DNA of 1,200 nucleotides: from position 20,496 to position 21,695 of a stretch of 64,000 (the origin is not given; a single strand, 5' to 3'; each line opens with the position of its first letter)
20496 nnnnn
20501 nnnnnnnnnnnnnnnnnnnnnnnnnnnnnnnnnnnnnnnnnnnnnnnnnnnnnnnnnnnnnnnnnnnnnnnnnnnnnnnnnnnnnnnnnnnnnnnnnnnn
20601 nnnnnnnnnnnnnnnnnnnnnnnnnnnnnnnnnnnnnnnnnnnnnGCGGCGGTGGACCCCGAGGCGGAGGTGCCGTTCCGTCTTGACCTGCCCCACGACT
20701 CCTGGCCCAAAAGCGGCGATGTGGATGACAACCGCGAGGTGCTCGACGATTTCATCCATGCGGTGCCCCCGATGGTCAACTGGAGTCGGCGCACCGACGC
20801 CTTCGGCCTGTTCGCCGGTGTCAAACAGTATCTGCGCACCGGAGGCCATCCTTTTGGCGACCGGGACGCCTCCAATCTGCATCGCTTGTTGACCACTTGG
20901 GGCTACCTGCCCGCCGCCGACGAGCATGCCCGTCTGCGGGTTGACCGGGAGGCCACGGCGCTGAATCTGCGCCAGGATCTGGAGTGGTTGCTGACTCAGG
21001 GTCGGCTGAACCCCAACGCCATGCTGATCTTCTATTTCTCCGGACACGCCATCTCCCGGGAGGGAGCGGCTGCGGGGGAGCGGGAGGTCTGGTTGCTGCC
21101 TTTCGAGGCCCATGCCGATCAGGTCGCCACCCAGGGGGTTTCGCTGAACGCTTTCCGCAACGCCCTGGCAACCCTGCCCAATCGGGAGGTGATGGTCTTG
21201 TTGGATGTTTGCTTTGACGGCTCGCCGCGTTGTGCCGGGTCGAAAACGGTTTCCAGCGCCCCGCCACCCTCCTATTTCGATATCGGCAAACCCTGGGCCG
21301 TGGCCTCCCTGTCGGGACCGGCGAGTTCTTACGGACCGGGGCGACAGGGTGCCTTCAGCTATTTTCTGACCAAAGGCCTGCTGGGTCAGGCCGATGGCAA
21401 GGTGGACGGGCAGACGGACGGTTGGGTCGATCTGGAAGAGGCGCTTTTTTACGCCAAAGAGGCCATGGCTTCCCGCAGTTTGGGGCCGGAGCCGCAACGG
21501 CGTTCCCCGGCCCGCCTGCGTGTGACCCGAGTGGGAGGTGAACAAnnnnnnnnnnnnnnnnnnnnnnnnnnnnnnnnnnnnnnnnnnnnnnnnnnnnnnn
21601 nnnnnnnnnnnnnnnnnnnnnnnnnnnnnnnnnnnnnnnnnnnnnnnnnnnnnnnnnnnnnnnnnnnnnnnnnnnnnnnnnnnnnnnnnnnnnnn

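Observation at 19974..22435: Translationally coupled secreted TPR-caspase and FGE-like domain pair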

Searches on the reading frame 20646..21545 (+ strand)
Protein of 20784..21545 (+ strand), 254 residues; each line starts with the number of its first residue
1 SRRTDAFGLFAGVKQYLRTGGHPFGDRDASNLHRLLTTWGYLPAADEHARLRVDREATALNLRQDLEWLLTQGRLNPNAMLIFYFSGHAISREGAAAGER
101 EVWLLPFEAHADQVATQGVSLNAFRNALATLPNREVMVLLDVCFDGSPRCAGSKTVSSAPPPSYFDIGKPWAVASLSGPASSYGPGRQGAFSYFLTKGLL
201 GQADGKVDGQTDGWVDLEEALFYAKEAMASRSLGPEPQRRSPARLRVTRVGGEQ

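Call 34: find_homologous_proteins(query=window:20784-21545:+, max_evalue=0.001)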
Query window:20784-21545:+ (254 aa): 1 proteins with E <= 0.001 among 909 candidates.
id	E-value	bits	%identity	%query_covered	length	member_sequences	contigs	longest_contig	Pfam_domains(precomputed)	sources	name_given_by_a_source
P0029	3.1e-49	186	42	56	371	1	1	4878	PF00656.28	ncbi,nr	ncbi:MAG: caspase family protein, partial [Magnetococcales bacterium]|nr:caspase family protein [Mag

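Call 42: search_protein_representatives(protein=window:20784-21545:+)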
Query: 254 residues. Proteins with E-value up to 0.001 (for the whole library): 5740; up to 1e-10: 249; up to 1e-30: 21. The best 150 are listed.
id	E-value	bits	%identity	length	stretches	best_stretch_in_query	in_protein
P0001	5.5e-168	573.2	100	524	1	1-254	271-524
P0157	2.6e-64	233.5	45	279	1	2-254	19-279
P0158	2.4e-61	223.8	44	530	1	2-253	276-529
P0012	4.7e-53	196.6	45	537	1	2-254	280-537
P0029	1.0e-49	185.7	45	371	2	2-150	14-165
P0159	3.9e-46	174.0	40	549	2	2-152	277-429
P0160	7.0e-42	160.0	42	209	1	50-253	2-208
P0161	2.2e-41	158.4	36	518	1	5-249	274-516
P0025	3.5e-41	157.7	36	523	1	2-253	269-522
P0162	3.7e-41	157.7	36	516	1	3-249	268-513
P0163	1.7e-40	155.5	37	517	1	2-249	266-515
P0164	3.1e-39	151.4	39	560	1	2-253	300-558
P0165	8.0e-39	150.0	36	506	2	2-253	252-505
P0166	1.4e-38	149.2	45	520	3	2-152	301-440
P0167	4.7e-38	147.5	35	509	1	5-249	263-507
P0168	7.3e-37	143.6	36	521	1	2-226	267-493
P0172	8.7e-32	126.9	33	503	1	2-248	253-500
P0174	2.8e-30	122.0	34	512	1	3-243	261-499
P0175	3.0e-29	118.6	32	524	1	5-254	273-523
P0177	2.4e-28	115.7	33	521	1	5-249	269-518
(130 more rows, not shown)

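Call 44: predict_structure(alignment_id=A2)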
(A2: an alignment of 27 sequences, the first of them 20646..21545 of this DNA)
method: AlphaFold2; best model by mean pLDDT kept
length: 300 residues; sequences in the alignment: 27
mean_pLDDT: 85.3   pTM: 0.87
mean pLDDT of the five models: 85.3, 84.8, 84.4, 84.1, 79.6
residues with pLDDT >= 90: 167; 70-90: 90; 50-70: 26; < 50: 17
segments of 3 or more residues with pLDDT < 50: 14-18, 20-30
pLDDT, mean of each block of 10 residues (from residue 1): 58 48 41 70 83 97 86 94 91 96 97 98 97 92 88 89 93 96 94 72 81 92 86 90 94 92 94 91 80 78
secondary structure, 60 per line:
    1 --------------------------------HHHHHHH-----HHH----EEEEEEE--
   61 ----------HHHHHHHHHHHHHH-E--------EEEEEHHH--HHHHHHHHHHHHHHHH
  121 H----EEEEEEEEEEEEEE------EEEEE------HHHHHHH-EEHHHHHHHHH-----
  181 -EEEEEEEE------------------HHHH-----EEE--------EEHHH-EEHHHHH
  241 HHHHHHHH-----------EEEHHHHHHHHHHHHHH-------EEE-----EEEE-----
elements in order: H33-39 E52-58 H71-84 E95-99 H105-121 E126-139 E146-150 H157-163 H167-175 E182-189 H208-211 E217-219 H236-248 E260-262 H263-276 E284-286 E292-295

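Call 46: search_protein_families(library=pfam, alignment_id=A3, max_evalue=0.001)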
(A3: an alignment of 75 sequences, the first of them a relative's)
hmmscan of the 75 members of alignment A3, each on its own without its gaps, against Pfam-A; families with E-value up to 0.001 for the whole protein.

A. member 1, P0158 (530 aa): 6 families
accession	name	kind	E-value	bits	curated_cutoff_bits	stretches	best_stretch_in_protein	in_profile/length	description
PF13424.12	TPR_12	-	7.4e-07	29.7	30.1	0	93-129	28-65/77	Tetratricopeptide repeat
PF07719.23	TPR_2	-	7.6e-07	29.2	27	0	79-103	5-29/34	Tetratricopeptide repeat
PF13428.12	TPR_14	-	3.3e-05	24.6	23.5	0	114-146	6-38/44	Tetratricopeptide repeat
PF13374.12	TPR_10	-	0.0001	22.6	27.5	0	76-102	3-29/42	Tetratricopeptide repeat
PF07721.20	TPR_4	-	0.00076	20.3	27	0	78-99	4-25/26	Tetratricopeptide repeat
PF14559.12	TPR_19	-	0.00091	19.9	25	0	94-147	10-62/68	Tetratricopeptide repeat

B. families by the number of members that match (of 75 scanned): 100 families (the first 25 are shown)
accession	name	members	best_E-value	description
PF00656.27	Peptidase_C14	73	6e-43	Caspase domain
PF07719.23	TPR_2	16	3.2e-13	Tetratricopeptide repeat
PF14559.12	TPR_19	15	1.4e-09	Tetratricopeptide repeat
PF13428.12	TPR_14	12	5.8e-11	Tetratricopeptide repeat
PF13424.12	TPR_12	11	2.1e-07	Tetratricopeptide repeat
PF13414.12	TPR_11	8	8.5e-13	TPR repeat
PF13431.12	TPR_17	8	8.2e-08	Tetratricopeptide repeat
PF07705.17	CARDB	7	6.8e-12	CARDB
PF00515.34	TPR_1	7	1.5e-08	Tetratricopeptide repeat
PF13432.12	TPR_16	7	2.4e-08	Tetratricopeptide repeat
PF12895.13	ANAPC3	7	1.2e-07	Anaphase-promoting complex, cyclosome, subunit 3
PF01650.23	Peptidase_C13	6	4.4e-08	Peptidase C13 family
PF13202.12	EF-hand_5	6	4.5e-07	EF hand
PF13181.12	TPR_8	4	3e-08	Tetratricopeptide repeat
PF00036.39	EF-hand_1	4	5.1e-06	EF hand domain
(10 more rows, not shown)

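Call 47: fold_search(model_id=the predicted structure, library=pdb)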
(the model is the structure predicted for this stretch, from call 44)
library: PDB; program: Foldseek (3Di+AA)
matches with E <= 10: 503; with E <= 0.001: 239
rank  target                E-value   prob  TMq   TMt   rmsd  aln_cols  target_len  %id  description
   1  8v4x_D                3.4e-09  1.00  0.55  0.45   5.1       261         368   16  Structure of MALT1 in complex with an allosteric inhibitor (released 2024-05-01)
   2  6f7i_A                8.7e-09  1.00  0.51  0.44   6.8       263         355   15  human MALT1(329-728) IN COMPLEX WITH MLT-747 (released 2019-01-02)
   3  7a41_A                9.3e-09  1.00  0.52  0.45   5.9       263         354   15  MALT1 in complex with a NVS-MALT1 chemical probe (released 2020-12-02)
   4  6yn9                  1.0e-08  1.00  0.53  0.45   5.7       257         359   16  MALT1(329-728) in complex with a sulfonamide containing compound (released 2020-06-24)
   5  3v4o_A                1.4e-08  1.00  0.53  0.66   6.5       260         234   14  Human MALT1 (caspase domain) in complex with an irreversible peptidic inhibitor (released 2012-03-14)
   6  7a41_B                1.6e-08  1.00  0.50  0.42   6.3       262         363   14  MALT1 in complex with a NVS-MALT1 chemical probe (released 2020-12-02)
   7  6h4a                  1.7e-08  1.00  0.52  0.44   6.1       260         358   16  Human MALT1(329-728) in complex with MLT-748 (released 2019-02-13)
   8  6yn8                  2.0e-08  1.00  0.50  0.42   6.3       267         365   15  Human MALT1(334-719) in complex with a tetrazole containing compound (released 2020-06-24)
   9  7paw_B                2.2e-08  1.00  0.55  0.47   5.7       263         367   16  MALT1 in complex with compound 1 (released 2021-11-17)
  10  4i1p_C                2.2e-08  1.00  0.54  0.44   5.2       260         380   16  Human MALT1 (caspase-IG3) in complex with activity based-probe (released 2014-07-09)
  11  7qp0_B                2.2e-08  1.00  0.53  0.59   7.1       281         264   17  Crystal structure of metacaspase from candida glabrata with magnesium (released 2023-01-11)
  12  8v4x_C                2.5e-08  1.00  0.54  0.46   6.1       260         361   16  Structure of MALT1 in complex with an allosteric inhibitor (released 2024-05-01)
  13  6f7i_B                2.7e-08  1.00  0.51  0.43   6.2       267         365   15  human MALT1(329-728) IN COMPLEX WITH MLT-747 (released 2019-01-02)
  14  3uo8_B                3.4e-08  1.00  0.52  0.44   5.7       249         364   16  Crystal structure of the MALT1 paracaspase (P1 form) (released 2011-12-21)
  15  8v4x_F                3.9e-08  1.00  0.53  0.45   5.7       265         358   17  Structure of MALT1 in complex with an allosteric inhibitor (released 2024-05-01)
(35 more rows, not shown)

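Call 50: find_encoding_contigs(protein=P0161, flank=5000, max_places=2)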
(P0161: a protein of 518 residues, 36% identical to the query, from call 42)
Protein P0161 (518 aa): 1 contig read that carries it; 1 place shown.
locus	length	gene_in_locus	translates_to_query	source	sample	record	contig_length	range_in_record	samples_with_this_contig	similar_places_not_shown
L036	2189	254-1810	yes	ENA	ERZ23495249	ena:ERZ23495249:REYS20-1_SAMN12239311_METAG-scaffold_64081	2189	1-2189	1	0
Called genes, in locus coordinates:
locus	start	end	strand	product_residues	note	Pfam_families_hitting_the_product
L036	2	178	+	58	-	?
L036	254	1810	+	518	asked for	PF00656:Peptidase_C14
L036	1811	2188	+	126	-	?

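Call 72: find_encoding_contigs(protein=P0177, flank=5000, max_places=2)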
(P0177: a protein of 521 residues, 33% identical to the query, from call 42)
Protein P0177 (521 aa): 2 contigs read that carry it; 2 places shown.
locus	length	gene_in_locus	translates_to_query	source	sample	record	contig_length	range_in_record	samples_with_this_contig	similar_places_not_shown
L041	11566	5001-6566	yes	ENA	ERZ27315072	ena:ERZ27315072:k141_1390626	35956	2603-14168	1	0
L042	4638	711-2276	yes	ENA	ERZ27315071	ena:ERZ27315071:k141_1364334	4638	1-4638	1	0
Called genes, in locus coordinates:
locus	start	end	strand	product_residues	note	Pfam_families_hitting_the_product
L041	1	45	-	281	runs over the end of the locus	PF03118:RNA_pol_A_CTD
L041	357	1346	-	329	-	PF03781:FGE-sulfatase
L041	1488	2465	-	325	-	PF03781:FGE-sulfatase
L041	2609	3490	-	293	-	PF03781:FGE-sulfatase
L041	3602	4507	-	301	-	PF03781:FGE-sulfatase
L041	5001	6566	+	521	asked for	PF00515:TPR_1 (faint), PF13414:TPR_11 (faint), PF13428:TPR_14 (faint), PF14559:TPR_19 (faint), PF07719:TPR_2 (weak), PF13181:TPR_8 (faint), PF13424:TPR_12 (faint), PF00656:Peptidase_C14, +1 more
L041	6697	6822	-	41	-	-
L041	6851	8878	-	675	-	PF02254:TrkA_N, PF02026:RyR (weak)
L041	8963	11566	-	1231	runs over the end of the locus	PF13271:DUF4062, PF05729:NACHT (faint), PF13191:AAA_16 (weak), PF24884:NPHP3_hel (weak), PF04041:Glyco_hydro_130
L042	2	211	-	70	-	?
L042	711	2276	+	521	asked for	PF00515:TPR_1 (faint), PF13414:TPR_11 (faint), PF13428:TPR_14 (faint), PF14559:TPR_19 (faint), PF07719:TPR_2 (weak), PF13181:TPR_8 (faint), PF13424:TPR_12 (faint), PF00656:Peptidase_C14, +1 more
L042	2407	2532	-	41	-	-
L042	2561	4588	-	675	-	PF02254:TrkA_N, PF02026:RyR (weak)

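Call 73: find_encoding_contigs(protein=P0165, flank=5000, max_places=2)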
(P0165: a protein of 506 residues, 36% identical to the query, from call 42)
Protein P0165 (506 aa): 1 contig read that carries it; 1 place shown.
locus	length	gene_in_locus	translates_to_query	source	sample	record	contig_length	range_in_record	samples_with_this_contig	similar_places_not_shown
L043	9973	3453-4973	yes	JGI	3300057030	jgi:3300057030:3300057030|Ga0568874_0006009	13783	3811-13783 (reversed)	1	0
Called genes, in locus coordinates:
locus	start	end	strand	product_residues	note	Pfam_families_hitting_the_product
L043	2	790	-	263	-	?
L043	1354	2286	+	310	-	PF03781:FGE-sulfatase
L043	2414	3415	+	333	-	-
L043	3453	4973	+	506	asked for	PF07719:TPR_2 (faint), PF14559:TPR_19 (weak), PF00656:Peptidase_C14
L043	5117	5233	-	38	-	-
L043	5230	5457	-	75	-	-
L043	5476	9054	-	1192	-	PF00580:UvrD-helicase, PF13604:AAA_30 (faint), PF13245:AAA_19 (weak), PF13361:UvrD_C, PF13538:UvrD_C_2 (faint)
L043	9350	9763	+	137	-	PF10387:DUF2442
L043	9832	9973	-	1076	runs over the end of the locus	PF04257:RecC_N, PF27451:RecC_4th, PF17946:RecC_C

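Call 74: find_encoding_contigs(protein=P0167, flank=5000, max_places=2)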
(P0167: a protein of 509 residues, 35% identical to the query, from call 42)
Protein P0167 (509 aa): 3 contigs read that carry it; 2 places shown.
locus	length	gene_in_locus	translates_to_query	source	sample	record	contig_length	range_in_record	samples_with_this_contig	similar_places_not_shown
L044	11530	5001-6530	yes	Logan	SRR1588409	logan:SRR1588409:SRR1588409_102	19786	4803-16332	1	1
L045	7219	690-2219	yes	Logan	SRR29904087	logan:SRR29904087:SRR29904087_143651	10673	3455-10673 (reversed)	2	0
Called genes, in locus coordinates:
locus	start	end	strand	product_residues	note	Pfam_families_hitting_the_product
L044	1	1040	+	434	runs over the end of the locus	PF04055:Radical_SAM, PF13186:SPASM (weak), PF02810:SEC-C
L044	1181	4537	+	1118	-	PF00672:HAMP, PF00989:PAS (weak), PF13188:PAS_8 (faint), PF13426:PAS_9 (faint), PF00512:HisKA, PF02518:HATPase_c, PF00072:Response_reg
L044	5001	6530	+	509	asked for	PF00515:TPR_1 (faint), PF07719:TPR_2 (faint), PF00656:Peptidase_C14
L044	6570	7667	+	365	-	-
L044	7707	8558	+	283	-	PF03781:FGE-sulfatase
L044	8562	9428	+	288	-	PF03781:FGE-sulfatase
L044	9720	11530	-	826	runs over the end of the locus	PF00989:PAS, PF13188:PAS_8, PF13426:PAS_9, PF00989:PAS, PF08448:PAS_4, PF13188:PAS_8, PF13426:PAS_9, PF08447:PAS_3, +6 more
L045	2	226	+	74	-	?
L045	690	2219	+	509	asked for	PF00515:TPR_1 (faint), PF07719:TPR_2 (faint), PF00656:Peptidase_C14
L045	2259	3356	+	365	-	-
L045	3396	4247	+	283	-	PF03781:FGE-sulfatase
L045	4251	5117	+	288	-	PF03781:FGE-sulfatase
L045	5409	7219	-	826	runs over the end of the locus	PF00989:PAS, PF13188:PAS_8, PF13426:PAS_9, PF00989:PAS, PF08448:PAS_4, PF13188:PAS_8, PF13426:PAS_9, PF08447:PAS_3, +6 more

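Call 76: search_protein_families(library=pfam, proteins=[L043:2414-3415:+, L044:6570-7667:+, L041:5001-6566:+, L043:3453-4973:+, L043:1354-2286:+], max_evalue=0.1)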
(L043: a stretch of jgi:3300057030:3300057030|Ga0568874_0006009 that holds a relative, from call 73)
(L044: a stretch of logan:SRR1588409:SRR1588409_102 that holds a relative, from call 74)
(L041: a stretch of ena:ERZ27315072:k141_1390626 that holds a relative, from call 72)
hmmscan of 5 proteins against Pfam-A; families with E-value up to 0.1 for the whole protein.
L043:2414-3415:+ (333 aa): 1 family
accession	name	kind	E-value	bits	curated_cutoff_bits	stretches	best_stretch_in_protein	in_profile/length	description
PF17680.6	FlgO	-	0.0038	17.5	22.6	1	39-148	8-122/130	FlgO protein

L044:6570-7667:+ (365 aa): 3 families
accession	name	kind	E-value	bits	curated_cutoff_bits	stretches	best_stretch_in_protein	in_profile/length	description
PF17680.6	FlgO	-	1.3e-05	25.5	22.6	1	38-168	3-128/130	FlgO protein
PF14326.11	DUF4384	-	0.002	18.6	27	1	233-312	2-76/81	Domain of unknown function (DUF4384)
PF02689.20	Herpes_Helicase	-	0.053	11.9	27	1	106-197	385-477/808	Helicase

L041:5001-6566:+ (521 aa): 19 families
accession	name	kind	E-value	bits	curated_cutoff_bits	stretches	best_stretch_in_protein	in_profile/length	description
PF00656.27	Peptidase_C14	-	8.8e-20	71.8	21.4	1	271-511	3-227/233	Caspase domain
PF07719.23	TPR_2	-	4.7e-13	48.6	27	2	71-102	3-34/34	Tetratricopeptide repeat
PF13428.12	TPR_14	-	1.6e-10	41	23.5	2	73-111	5-43/44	Tetratricopeptide repeat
PF14559.12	TPR_19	-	1.6e-09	38.3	25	2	117-169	6-59/68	Tetratricopeptide repeat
PF00515.34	TPR_1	-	1.5e-08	34.5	27.8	2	72-102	4-34/34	Tetratricopeptide repeat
PF13414.12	TPR_11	-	2.4e-08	33.9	26.8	1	59-83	18-42/42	TPR repeat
PF13181.12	TPR_8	-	3e-08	33.6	25.7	1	70-101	2-33/34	Tetratricopeptide repeat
PF13424.12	TPR_12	-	2.1e-07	31.4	30.1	1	73-131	7-74/77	Tetratricopeptide repeat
PF13432.12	TPR_16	-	1.2e-05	26.1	32.7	1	73-132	1-56/65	Tetratricopeptide repeat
PF13176.12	TPR_7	-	8.7e-05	22.8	27.9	1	71-101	1-33/36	Tetratricopeptide repeat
PF13431.12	TPR_17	-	0.00051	20.5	24.4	0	93-112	3-22/34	Tetratricopeptide repeat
PF14853.12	Fis1_TPR_C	-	0.0011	19.5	25.3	1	72-103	4-35/53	Fis1 C-terminal tetratricopeptide repeat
PF13525.12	YfiO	-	0.0016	18.7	25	0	138-211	8-74/203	Outer membrane lipoprotein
PF12895.13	ANAPC3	-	0.0054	17.4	27.2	0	117-160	38-81/82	Anaphase-promoting complex, cyclosome, subunit 3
PF12770.12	CHAT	-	0.0057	16.6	24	1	168-432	92-219/289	CHAT domain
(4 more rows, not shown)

L043:3453-4973:+ (506 aa): 9 families
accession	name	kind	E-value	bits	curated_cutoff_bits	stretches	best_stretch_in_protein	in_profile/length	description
PF00656.27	Peptidase_C14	-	3.2e-11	43.8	21.4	1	257-456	3-195/233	Caspase domain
PF07719.23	TPR_2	-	1.9e-06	28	27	2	57-87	4-34/34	Tetratricopeptide repeat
PF14559.12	TPR_19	-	4.5e-06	27.3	25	2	99-157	2-60/68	Tetratricopeptide repeat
PF00515.34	TPR_1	-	0.00061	19.9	27.8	0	58-87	5-34/34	Tetratricopeptide repeat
PF12895.13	ANAPC3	-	0.00065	20.4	27.2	1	83-147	18-81/82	Anaphase-promoting complex, cyclosome, subunit 3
PF13431.12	TPR_17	-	0.0053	17.4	24.4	0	78-108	3-33/34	Tetratricopeptide repeat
PF13432.12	TPR_16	-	0.0061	17.4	32.7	1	40-86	20-63/65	Tetratricopeptide repeat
PF13414.12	TPR_11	-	0.011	15.8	26.8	1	40-66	14-40/42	TPR repeat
PF20308.4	TPR-S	-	0.03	15.3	27.6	0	43-93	8-59/102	Tetratricopeptide Repeats-Sensor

L043:1354-2286:+ (310 aa): 1 family
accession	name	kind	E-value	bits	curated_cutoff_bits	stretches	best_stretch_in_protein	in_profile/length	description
PF03781.23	FGE-sulfatase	-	2.1e-62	211.5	23.3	1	46-307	4-254/255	Sulfatase-modifying factor enzyme 1-like domain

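Call 87: list_cluster_members(proteins=[P0161, P0162, P0163, P0165, P0167, P0168, P0172, P0174, P0175, P0177])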
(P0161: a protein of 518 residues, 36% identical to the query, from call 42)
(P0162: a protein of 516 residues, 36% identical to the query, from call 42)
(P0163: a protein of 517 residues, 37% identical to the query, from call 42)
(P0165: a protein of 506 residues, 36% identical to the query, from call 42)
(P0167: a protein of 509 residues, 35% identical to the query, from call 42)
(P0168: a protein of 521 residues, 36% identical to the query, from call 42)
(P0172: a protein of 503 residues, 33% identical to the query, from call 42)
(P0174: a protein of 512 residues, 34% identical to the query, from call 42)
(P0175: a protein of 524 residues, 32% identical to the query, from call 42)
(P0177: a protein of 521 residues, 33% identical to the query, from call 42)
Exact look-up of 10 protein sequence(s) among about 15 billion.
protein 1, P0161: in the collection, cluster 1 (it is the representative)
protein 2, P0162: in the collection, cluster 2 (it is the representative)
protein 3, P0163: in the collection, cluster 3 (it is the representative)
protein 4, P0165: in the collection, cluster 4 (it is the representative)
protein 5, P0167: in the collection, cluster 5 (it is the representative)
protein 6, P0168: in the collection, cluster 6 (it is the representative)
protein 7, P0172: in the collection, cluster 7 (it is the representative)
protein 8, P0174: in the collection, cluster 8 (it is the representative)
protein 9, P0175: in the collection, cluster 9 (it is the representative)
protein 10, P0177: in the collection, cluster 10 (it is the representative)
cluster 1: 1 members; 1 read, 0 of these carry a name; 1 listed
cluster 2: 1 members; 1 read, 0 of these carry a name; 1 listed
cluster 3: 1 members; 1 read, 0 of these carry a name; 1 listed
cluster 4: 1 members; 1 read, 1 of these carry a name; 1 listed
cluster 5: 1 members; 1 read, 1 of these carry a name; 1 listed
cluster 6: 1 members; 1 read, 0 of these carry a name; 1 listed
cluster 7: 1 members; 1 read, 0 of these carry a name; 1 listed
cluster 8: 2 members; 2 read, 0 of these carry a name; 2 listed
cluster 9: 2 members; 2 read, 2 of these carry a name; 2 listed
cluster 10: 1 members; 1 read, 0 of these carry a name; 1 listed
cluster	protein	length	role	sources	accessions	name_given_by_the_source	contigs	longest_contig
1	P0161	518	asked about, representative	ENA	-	-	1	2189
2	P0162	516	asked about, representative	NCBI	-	-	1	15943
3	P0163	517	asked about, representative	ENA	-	-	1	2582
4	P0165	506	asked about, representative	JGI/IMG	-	tetratricopeptide (TPR) repeat protein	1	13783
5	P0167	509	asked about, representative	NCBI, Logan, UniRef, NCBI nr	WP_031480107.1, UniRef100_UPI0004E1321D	caspase family protein [Maridesulfovibrio frigidus] | caspase family protein n=1 Tax=Maridesulfovibrio frigidus TaxID=340956 RepID=UPI0004E1321D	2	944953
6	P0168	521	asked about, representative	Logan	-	-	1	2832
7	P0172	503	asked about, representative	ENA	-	-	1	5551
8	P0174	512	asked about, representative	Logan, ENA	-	-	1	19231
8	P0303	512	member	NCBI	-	-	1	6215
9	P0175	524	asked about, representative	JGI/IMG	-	tetratricopeptide (TPR) repeat protein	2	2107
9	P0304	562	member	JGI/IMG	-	tetratricopeptide (TPR) repeat protein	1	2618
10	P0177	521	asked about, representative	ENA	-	-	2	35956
